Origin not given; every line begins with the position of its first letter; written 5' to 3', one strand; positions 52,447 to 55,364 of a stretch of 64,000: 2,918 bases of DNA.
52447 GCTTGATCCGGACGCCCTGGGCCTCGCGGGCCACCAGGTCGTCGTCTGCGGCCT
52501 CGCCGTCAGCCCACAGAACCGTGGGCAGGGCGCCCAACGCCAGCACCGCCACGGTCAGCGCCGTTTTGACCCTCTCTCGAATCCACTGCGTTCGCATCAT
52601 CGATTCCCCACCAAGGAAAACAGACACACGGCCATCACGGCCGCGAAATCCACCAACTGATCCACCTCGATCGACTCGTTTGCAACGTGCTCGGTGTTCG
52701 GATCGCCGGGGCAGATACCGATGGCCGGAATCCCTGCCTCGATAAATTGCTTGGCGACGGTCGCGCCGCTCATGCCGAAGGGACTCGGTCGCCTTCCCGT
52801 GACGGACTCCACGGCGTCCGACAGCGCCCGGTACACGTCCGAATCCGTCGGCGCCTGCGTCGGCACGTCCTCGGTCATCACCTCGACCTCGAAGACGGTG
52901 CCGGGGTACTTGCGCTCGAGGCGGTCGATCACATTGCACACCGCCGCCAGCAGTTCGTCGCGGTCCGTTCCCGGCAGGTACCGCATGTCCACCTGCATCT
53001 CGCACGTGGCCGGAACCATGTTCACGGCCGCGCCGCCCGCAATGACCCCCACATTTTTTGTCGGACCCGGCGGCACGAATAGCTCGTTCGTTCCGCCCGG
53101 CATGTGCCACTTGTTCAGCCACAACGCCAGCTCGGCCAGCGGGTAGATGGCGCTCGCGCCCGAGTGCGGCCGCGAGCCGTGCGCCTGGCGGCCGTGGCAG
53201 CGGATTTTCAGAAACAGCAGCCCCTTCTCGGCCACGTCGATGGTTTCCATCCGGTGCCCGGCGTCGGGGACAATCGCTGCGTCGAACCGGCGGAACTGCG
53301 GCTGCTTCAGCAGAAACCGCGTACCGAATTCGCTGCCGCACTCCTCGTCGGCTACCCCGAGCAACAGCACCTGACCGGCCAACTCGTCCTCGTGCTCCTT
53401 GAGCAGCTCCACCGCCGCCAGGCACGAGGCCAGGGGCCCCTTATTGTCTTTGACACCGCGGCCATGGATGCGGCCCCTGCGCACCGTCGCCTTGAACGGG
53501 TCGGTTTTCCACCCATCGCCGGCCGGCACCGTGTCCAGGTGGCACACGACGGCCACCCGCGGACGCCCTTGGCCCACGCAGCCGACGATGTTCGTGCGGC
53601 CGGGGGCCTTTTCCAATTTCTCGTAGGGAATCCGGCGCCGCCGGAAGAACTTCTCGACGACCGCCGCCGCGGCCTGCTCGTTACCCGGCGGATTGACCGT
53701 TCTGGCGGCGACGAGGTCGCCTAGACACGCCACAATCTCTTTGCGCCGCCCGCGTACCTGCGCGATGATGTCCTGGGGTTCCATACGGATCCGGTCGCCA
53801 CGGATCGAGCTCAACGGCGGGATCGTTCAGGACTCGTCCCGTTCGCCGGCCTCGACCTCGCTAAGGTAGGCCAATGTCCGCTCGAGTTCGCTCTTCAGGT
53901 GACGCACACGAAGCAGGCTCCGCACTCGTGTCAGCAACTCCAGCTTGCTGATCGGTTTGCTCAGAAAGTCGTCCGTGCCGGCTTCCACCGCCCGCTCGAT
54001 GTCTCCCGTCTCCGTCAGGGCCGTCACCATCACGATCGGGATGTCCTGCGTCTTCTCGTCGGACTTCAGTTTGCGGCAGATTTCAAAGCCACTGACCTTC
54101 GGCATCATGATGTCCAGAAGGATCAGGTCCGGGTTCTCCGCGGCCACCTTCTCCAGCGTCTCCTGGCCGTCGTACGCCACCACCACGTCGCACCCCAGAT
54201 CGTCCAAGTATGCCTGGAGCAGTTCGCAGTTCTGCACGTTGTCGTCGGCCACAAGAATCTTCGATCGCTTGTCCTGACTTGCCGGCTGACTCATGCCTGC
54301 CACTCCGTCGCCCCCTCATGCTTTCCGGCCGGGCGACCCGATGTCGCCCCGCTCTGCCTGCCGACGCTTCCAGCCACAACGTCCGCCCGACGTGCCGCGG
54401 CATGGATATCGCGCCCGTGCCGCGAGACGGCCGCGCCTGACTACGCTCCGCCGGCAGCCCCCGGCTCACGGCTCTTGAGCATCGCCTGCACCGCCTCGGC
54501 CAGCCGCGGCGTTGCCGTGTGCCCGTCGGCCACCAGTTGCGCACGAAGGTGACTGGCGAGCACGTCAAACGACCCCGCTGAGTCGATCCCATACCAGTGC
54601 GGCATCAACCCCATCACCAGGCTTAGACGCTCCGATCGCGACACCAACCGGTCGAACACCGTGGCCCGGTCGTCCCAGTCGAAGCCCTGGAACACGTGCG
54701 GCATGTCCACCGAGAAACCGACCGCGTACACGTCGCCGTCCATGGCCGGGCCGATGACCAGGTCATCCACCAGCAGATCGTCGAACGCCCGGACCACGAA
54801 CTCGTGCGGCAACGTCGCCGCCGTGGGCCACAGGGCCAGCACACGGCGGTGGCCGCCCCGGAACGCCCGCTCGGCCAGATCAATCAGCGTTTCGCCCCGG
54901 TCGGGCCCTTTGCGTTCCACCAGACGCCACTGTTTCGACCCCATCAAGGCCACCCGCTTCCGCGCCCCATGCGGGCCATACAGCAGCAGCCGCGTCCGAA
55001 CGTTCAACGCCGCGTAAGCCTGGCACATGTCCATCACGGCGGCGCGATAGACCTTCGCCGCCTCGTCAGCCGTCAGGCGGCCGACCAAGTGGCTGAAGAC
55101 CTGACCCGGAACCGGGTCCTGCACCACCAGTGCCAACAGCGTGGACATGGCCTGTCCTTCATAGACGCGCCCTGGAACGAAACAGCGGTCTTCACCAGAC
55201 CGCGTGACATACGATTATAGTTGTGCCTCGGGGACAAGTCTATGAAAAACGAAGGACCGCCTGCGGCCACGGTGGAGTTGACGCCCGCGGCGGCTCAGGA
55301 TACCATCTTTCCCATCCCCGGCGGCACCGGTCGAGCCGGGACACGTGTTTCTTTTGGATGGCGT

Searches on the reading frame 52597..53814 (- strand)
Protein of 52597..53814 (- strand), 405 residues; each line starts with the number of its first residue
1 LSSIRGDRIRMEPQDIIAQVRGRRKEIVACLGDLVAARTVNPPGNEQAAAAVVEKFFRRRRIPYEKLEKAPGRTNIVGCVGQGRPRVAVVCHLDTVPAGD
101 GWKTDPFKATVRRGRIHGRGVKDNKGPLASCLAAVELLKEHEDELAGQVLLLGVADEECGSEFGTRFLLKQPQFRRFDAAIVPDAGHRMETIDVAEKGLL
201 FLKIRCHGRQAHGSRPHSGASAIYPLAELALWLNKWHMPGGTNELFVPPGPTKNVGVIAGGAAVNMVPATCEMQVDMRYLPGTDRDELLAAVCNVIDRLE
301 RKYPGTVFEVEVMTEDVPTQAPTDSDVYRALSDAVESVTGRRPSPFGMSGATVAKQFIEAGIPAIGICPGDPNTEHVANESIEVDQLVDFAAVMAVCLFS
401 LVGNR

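Call 69: search_protein_families(library=pfam, proteins=[window:52597-53814:-], max_evalue=0.001)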
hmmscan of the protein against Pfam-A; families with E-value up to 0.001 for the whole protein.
window:52597-53814:- (405 aa): 3 families
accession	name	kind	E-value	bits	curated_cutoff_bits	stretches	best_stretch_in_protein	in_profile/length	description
PF01546.33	Peptidase_M20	-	6.2e-31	108.3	24.6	1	91-395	4-201/206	Peptidase family M20/M25/M40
PF07687.19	M20_dimer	-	6.1e-22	78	21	1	194-303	1-106/107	Peptidase dimerisation domain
PF04389.22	Peptidase_M28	-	9.7e-07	29.1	21.3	1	75-185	1-94/193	Peptidase family M28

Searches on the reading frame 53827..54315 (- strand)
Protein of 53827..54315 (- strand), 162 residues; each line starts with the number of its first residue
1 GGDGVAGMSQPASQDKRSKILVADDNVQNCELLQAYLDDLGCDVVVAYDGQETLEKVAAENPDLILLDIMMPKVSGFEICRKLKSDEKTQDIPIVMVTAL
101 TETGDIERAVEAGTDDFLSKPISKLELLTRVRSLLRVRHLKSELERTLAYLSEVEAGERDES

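Call 30: search_protein_families(library=pfam, proteins=[window:53827-54315:-], max_evalue=0.01)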
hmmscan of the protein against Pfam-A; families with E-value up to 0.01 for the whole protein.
window:53827-54315:- (162 aa): 3 families
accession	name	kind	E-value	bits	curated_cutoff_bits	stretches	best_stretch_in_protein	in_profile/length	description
PF00072.30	Response_reg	-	4.3e-30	104.6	30.2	1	20-132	1-111/111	Response regulator receiver domain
PF21695.3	GlnR_1st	-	0.0025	18.1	27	1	38-132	20-108/111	Transcription regulator GlnR, N-terminal domain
PF01497.23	Peripla_BP_2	-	0.0096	15.8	27.5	0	21-97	21-86/235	Periplasmic binding protein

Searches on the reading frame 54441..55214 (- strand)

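Call 30: search_protein_families(library=pfam, proteins=[window:54441-55214:-], max_evalue=0.01)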
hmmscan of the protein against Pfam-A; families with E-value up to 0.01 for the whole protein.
window:54441-55214:- (257 aa): 1 family
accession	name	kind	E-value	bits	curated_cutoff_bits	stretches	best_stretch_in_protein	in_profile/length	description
PF09837.15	DUF2064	-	2e-10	41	25.8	1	68-180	6-118/120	Uncharacterized protein conserved in bacteria (DUF2064)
